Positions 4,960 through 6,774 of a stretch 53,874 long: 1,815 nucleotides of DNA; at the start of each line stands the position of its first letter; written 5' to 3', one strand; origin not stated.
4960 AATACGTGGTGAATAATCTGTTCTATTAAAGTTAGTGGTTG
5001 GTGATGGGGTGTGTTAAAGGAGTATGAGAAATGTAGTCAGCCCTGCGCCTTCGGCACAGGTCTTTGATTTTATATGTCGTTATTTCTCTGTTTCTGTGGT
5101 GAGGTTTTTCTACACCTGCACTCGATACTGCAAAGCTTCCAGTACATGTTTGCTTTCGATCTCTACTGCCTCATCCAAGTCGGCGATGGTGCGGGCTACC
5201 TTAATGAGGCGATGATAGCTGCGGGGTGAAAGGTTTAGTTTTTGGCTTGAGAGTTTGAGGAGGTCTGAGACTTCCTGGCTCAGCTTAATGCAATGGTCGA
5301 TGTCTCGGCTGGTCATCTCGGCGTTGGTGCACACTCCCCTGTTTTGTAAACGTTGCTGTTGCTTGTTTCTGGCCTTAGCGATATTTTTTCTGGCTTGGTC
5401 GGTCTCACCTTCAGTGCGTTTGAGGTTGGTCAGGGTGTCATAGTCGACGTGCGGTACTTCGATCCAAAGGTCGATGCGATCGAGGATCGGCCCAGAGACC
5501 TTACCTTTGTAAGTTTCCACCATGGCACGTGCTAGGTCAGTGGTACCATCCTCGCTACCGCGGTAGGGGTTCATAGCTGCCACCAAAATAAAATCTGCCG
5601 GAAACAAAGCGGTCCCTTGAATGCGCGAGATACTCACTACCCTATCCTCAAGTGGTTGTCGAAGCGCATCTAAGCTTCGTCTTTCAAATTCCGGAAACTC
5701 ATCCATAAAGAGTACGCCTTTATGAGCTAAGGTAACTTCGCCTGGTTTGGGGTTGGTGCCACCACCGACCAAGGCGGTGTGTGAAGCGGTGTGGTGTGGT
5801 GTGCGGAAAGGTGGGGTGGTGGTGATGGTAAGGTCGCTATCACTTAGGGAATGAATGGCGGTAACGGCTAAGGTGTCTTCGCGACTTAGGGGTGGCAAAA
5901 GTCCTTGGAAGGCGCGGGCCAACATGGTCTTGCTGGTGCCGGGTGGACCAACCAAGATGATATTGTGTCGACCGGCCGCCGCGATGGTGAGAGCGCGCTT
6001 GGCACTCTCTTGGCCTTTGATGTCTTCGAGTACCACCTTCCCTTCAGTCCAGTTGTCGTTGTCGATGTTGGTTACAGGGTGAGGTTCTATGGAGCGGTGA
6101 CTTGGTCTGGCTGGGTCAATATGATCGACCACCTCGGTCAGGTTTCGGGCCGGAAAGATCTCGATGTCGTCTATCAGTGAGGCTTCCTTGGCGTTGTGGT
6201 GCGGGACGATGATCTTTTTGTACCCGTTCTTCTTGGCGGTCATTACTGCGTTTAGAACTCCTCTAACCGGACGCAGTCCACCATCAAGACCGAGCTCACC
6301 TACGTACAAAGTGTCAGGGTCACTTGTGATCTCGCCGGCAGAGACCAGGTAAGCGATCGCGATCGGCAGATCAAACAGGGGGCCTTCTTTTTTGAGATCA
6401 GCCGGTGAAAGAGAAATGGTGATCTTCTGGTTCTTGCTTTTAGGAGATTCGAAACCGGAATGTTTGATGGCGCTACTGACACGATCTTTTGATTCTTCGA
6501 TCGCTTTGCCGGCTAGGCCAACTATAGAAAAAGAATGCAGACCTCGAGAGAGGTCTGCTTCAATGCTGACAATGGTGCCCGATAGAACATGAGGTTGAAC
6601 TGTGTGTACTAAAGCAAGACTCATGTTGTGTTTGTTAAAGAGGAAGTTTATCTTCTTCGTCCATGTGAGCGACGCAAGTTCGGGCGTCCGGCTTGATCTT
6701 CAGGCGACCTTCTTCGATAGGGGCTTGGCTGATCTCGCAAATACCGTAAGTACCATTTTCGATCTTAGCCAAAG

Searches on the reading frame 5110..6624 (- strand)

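Call 10: search_protein_families(library=pfam, proteins=[window:5110-6624:-], max_evalue=0.001)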
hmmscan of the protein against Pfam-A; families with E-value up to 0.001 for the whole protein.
window:5110-6624:- (504 aa): 7 families
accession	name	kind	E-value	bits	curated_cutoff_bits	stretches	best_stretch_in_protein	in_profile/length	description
PF01078.27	Mg_chelatase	-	4.1e-77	258.7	20.3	1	199-396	2-205/207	Magnesium chelatase, subunit ChlI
PF13541.12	ChlI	-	3.6e-42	143.5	27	1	21-144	1-121/121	Subunit ChlI of Mg-chelatase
PF13335.12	Mg_chelatase_C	-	4e-26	91.9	26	1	408-501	4-94/94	Magnesium chelatase, subunit ChlI C-terminal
PF05362.19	Lon_C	-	1.9e-11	44.4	21.1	1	14-168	38-201/205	Lon protease (S16) C-terminal proteolytic domain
PF07728.20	AAA_5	-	1e-10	42.2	22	1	221-357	1-127/139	AAA domain (dynein-related subfamily)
PF00493.29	MCM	-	3.7e-10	39.7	23.3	1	199-387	38-201/224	MCM P-loop domain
PF00158.32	Sigma54_activat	-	7.2e-05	23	20.2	0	208-352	11-142/168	Sigma-54 interaction domain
